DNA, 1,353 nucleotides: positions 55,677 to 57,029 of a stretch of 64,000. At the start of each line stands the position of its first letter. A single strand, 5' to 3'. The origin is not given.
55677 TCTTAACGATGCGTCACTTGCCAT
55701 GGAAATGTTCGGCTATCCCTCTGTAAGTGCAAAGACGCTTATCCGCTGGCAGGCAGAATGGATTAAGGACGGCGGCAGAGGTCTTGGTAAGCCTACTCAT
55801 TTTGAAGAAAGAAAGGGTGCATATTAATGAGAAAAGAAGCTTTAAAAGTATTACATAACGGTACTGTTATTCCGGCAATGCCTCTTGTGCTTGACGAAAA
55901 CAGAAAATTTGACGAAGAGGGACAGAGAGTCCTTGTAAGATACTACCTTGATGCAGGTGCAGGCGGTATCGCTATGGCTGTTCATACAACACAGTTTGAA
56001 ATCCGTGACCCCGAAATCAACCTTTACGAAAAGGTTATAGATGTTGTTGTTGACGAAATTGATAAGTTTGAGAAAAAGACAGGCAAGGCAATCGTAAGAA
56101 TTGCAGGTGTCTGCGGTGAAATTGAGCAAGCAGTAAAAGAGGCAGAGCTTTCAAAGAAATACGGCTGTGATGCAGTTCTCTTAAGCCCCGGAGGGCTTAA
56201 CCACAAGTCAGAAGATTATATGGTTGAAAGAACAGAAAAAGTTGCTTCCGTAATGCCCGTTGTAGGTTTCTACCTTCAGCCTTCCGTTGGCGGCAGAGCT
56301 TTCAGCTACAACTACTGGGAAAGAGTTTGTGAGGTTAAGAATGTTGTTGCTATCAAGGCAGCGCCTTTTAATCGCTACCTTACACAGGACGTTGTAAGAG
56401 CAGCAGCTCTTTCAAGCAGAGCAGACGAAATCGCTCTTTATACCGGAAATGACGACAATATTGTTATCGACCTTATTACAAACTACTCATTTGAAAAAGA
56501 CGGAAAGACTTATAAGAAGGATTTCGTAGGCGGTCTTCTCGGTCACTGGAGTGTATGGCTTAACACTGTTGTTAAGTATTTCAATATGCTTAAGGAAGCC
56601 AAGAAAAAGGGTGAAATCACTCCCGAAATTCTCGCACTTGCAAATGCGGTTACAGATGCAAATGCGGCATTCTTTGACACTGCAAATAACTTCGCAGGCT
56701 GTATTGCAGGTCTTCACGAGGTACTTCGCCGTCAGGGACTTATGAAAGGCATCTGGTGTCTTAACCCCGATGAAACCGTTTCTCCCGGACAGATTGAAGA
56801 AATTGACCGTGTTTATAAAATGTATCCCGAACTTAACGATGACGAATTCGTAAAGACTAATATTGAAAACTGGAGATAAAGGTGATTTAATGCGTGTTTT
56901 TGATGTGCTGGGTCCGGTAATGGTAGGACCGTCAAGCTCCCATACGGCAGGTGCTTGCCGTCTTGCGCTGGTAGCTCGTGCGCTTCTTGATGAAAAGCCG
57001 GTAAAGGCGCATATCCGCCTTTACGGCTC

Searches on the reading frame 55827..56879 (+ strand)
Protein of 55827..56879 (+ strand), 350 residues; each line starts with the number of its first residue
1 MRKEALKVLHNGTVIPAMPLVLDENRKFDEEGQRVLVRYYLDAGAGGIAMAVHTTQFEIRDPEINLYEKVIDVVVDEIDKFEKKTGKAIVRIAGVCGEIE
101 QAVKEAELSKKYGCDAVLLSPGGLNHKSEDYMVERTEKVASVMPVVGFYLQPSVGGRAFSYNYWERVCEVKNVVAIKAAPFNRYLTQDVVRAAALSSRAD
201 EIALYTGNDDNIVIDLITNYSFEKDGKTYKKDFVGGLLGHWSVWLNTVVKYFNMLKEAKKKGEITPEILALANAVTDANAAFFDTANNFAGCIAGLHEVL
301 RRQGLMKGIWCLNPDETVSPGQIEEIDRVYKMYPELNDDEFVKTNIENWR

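Call 27: search_protein_families(library=pfam, proteins=[window:55827-56879:+], max_evalue=0.00001)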
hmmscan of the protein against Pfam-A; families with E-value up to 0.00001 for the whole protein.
window:55827-56879:+ (350 aa): 1 family
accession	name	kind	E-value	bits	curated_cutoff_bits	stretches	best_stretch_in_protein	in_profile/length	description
PF00701.28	DHDPS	-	1.4e-11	44.2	22.1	1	13-215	4-193/289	Dihydrodipicolinate synthetase family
